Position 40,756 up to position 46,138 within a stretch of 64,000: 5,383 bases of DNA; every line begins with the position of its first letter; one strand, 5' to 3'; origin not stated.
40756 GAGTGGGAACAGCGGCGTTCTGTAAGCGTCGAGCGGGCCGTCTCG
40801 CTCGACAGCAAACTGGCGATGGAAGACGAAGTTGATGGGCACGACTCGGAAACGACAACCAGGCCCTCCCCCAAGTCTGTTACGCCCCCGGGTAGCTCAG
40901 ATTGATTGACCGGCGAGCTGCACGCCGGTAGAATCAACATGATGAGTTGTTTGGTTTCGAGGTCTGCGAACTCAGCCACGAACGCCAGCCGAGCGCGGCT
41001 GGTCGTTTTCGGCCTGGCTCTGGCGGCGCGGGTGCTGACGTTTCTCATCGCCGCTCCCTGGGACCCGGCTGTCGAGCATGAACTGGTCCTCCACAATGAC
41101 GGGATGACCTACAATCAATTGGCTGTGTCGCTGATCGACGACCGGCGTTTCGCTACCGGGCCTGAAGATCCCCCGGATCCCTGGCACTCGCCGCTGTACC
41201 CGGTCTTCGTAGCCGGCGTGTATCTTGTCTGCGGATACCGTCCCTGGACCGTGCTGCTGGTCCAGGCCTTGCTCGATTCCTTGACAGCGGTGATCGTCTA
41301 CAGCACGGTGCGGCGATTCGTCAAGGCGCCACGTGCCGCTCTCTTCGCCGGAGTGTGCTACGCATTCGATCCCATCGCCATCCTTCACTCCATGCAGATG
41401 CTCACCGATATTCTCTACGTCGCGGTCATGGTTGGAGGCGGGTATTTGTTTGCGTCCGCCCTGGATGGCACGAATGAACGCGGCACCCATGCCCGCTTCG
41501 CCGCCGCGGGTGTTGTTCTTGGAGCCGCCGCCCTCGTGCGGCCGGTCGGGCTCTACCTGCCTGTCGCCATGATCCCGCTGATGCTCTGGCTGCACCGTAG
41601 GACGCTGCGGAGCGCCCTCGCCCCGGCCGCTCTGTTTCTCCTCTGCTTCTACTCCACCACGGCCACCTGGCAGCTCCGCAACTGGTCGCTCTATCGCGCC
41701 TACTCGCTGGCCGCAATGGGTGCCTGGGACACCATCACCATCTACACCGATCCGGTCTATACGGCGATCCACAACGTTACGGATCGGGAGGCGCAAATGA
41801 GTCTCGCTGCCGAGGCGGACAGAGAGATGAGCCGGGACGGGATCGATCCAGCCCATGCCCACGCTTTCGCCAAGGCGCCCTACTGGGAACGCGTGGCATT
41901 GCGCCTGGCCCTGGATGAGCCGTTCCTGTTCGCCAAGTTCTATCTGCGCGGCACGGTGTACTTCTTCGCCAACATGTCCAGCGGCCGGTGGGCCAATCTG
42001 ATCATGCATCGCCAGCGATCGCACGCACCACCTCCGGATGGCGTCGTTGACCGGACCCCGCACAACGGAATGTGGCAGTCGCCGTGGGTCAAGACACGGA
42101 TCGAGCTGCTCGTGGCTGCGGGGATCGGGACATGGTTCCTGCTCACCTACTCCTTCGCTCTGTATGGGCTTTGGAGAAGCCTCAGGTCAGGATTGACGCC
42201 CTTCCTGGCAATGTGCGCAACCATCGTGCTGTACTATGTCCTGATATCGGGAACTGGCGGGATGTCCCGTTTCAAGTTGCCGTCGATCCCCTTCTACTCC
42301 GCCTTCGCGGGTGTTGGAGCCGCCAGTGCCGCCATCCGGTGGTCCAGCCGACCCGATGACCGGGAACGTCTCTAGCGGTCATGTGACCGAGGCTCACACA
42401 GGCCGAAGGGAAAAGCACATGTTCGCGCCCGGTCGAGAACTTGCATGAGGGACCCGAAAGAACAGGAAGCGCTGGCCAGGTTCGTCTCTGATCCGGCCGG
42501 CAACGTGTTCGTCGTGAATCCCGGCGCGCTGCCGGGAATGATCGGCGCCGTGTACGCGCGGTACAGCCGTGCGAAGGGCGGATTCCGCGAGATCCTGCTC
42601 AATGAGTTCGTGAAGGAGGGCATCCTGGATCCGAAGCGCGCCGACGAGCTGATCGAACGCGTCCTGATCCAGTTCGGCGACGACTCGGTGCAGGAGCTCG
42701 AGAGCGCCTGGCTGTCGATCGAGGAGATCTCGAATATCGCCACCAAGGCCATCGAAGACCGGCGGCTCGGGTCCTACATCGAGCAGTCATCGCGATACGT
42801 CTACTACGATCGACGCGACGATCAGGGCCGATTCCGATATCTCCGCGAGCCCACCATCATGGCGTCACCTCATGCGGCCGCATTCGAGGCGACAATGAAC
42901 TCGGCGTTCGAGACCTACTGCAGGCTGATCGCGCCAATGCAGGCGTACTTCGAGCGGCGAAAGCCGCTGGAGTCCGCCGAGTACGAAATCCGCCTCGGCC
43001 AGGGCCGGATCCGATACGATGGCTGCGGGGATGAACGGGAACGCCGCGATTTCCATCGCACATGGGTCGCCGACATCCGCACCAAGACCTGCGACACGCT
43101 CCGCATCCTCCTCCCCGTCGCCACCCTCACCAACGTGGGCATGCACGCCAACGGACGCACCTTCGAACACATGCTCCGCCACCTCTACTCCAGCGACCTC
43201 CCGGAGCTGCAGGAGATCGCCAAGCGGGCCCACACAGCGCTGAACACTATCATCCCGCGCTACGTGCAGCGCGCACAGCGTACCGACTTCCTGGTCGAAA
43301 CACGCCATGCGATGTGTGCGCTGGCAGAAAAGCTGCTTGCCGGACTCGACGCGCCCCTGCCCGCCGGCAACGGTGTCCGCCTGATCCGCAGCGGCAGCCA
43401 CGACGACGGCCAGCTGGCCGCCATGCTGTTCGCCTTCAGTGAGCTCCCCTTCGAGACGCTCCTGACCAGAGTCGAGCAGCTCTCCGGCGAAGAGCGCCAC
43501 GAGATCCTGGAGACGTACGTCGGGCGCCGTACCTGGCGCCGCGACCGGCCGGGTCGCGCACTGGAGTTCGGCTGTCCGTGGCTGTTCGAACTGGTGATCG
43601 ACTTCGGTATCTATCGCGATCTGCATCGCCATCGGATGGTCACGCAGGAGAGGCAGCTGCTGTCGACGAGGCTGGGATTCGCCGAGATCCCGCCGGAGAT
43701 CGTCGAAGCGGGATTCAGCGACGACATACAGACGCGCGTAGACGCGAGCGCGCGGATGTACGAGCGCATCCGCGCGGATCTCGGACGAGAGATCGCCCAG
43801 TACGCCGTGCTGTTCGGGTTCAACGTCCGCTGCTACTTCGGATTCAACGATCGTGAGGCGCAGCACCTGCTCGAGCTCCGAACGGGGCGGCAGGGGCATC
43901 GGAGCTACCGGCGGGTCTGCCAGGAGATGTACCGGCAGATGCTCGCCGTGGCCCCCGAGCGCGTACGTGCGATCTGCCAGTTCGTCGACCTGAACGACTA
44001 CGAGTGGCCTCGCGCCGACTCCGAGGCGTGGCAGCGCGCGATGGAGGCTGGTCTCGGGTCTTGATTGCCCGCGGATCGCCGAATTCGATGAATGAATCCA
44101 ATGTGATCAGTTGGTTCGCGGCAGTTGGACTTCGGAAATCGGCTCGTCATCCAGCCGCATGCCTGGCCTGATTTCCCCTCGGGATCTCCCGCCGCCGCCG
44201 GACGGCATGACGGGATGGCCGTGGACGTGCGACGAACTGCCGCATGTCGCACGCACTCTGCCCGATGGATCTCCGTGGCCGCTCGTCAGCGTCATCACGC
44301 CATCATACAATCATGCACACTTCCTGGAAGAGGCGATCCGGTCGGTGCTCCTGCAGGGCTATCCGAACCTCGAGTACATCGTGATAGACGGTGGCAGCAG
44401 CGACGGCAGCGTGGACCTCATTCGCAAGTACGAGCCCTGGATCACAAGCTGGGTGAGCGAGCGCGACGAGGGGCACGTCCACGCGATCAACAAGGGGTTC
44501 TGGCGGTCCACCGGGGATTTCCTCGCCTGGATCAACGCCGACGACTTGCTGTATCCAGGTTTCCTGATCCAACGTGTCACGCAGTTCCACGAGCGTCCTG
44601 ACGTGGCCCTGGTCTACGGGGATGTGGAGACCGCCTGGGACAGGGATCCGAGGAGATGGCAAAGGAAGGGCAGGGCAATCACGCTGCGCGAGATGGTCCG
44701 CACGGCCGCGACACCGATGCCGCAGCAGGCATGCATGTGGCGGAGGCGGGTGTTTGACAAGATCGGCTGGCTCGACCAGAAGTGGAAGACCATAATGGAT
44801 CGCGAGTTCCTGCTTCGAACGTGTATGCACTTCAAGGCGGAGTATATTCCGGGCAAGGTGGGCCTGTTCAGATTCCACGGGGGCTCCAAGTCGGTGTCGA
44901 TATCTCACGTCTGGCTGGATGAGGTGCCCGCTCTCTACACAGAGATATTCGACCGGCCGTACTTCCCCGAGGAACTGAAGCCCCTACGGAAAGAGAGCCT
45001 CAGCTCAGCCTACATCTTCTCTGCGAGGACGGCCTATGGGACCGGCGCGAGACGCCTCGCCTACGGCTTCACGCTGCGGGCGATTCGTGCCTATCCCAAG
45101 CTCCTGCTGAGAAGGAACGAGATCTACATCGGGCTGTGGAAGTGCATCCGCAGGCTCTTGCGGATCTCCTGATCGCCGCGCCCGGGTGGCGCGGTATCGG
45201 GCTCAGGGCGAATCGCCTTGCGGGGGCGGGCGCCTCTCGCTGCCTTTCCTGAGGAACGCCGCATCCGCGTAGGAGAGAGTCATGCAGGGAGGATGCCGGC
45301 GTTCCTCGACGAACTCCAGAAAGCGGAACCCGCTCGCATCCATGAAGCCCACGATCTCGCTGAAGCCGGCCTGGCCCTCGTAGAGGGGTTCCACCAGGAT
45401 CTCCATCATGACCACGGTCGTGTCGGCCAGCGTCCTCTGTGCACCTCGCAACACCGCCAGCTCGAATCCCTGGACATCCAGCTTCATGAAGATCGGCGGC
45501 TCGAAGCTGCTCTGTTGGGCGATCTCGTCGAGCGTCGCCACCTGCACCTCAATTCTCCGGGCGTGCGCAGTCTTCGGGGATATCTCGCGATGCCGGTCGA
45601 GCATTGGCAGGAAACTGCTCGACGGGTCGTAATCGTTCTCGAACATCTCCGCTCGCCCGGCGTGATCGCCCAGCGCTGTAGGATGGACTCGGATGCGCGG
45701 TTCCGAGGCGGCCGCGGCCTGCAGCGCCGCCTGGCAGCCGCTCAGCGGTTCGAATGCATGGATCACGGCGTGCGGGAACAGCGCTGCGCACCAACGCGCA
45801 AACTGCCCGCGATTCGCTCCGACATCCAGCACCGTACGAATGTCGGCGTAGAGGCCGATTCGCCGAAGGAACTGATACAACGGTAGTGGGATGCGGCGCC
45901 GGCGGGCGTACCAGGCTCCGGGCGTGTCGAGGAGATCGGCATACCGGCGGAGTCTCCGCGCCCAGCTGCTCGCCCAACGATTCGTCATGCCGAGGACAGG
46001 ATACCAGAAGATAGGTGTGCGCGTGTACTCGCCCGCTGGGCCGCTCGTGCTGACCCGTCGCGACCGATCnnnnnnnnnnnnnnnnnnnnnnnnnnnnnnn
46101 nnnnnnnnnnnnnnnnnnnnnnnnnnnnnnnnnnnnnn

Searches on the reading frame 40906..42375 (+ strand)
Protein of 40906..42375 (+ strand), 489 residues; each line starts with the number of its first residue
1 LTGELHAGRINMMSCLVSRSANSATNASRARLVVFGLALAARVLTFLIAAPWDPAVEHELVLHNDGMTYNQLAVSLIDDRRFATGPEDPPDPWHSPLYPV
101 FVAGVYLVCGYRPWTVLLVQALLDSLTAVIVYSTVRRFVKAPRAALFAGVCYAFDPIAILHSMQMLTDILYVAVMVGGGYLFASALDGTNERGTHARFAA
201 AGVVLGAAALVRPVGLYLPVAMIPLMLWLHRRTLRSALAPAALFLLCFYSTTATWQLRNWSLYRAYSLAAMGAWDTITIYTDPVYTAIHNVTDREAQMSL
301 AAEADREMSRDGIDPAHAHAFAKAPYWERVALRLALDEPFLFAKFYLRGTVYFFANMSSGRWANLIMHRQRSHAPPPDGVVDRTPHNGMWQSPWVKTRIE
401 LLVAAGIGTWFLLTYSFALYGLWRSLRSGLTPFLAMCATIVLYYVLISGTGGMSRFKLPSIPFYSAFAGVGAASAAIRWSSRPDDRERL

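Call 7: search_protein_families(library=pfam, proteins=[window:40906-42375:+], max_evalue=0.01)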
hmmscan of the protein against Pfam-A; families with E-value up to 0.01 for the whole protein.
window:40906-42375:+ (489 aa): 2 families
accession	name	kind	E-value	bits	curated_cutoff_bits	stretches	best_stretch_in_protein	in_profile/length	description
PF13231.12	PMT_2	-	1.5e-14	55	26.1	1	94-249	2-154/160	Dolichyl-phosphate-mannose-protein mannosyltransferase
PF02366.24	PMT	-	1.3e-09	38.5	22.7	1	115-228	84-198/245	Dolichyl-phosphate-mannose-protein mannosyltransferase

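Call 41: search_protein_families(library=ncbifam, proteins=[window:40906-42375:+], max_evalue=0.00001)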
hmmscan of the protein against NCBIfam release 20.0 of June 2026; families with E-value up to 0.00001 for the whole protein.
window:40906-42375:+ (489 aa): 0 families

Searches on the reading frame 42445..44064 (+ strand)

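Call 7: search_protein_families(library=pfam, proteins=[window:42445-44064:+], max_evalue=0.01)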
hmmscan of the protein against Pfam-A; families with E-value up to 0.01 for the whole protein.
window:42445-44064:+ (539 aa): 1 family
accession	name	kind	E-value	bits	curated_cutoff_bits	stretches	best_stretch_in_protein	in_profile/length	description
PF02511.20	Thy1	-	1.7e-34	119.7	24.8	2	58-271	31-190/191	Thymidylate synthase complementing protein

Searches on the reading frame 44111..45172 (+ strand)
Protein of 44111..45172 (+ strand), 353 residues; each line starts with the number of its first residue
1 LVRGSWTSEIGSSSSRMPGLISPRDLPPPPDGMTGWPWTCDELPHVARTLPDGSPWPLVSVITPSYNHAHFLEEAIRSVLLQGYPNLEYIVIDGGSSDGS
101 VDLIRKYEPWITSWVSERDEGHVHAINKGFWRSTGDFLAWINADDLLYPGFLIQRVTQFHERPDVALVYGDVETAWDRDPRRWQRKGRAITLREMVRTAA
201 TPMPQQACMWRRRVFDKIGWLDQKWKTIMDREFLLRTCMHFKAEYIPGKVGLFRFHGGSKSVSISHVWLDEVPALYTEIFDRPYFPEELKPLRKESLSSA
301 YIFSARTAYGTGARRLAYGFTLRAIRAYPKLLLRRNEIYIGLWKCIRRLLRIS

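Call 41: search_protein_families(library=ncbifam, proteins=[window:44111-45172:+], max_evalue=0.00001)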
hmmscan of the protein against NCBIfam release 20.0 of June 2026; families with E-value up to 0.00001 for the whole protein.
window:44111-45172:+ (353 aa): 17 families
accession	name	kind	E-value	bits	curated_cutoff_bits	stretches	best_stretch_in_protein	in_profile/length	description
NF047683.1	TeichurnBiosyTuaG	equivalog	2.4e-16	60.2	400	1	57-171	6-122/252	teichuronic acid biosynthesis protein TuaG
NF007482.0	PRK10073.1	equivalog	3.6e-16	59.1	423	1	57-242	6-184/334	glycosyltransferase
TIGR03937.1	PgaC_IcaA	equivalog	6.7e-15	54.9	422.3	1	52-171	40-162/407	poly-beta-1,6-N-acetyl-D-glucosamine synthase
TIGR04283.1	glyco_like_mftF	equivalog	5.8e-12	45.7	182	1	59-238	1-170/221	TIGR04283 family arsenosugar biosynthesis glycosyltransferase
TIGR03111.1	glyc2_xrt_Gpos1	hypoth_equivalog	8.1e-12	44.7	363.95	1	55-174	47-171/439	TIGR03111 family XrtG-associated glycosyltransferase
NF038299.1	EPS_HpsN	equivalog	1.5e-10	40.6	425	1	57-172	1-119/317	hormogonium polysaccharide biosynthesis glycosyltransferase HpsN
NF053739.1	GlytfEpsEBac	equivalog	3.2e-10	39.4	450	1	57-215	1-161/265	glycosyltransferase EpsE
TIGR03965.1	mycofact_glyco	equivalog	3.4e-10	39.4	280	1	51-185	67-203/467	mycofactocin biosynthesis glycosyltransferase MftF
TIGR04009.1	wcaE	equivalog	1.9e-09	37.2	369.2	1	59-172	3-119/248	colanic acid biosynthesis glycosyltransferase WcaE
NF041875.1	EPS_EpsD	equivalog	2.7e-08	33.6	370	1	59-198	1-146/325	exopolysaccharide biosynthesis glycosyltransferase EpsD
NF050050.1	ProtGlycPglI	equivalog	3.1e-08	33.4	500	1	57-157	2-106/306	GalNAc(5)-diNAcBac-PP-undecaprenol beta-1,3-glucosyltransferase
TIGR03469.1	HpnB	hypoth_equivalog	2.3e-07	30.2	379.25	1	38-106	23-94/386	hopene-associated glycosyltransferase HpnB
NF007986.1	PRK10714.1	equivalog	1.4e-06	27.6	529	1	59-211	8-162/316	undecaprenyl-phosphate 4-deoxy-4-formamido-L-arabinose transferase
NF041394.1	GtaseAglG_Halo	equivalog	2e-06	27.3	440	1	59-178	3-125/304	glucosyl-dolichyl phosphate glucuronosyltransferase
NF038302.1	EPS_HpsE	equivalog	5.7e-06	25.5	300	1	60-181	4-133/307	hormogonium polysaccharide biosynthesis glycosyltransferase HpsE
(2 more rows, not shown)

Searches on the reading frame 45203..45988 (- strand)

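Call 41: search_protein_families(library=ncbifam, proteins=[window:45203-45988:-], max_evalue=0.00001)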
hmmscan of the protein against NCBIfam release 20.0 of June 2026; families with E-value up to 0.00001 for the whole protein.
window:45203-45988:- (261 aa): 1 family
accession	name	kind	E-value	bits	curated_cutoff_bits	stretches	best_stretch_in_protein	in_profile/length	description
TIGR01444.1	fkbM_fam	subfamily_domain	2.5e-31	109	37.7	1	52-197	1-142/143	FkbM family methyltransferase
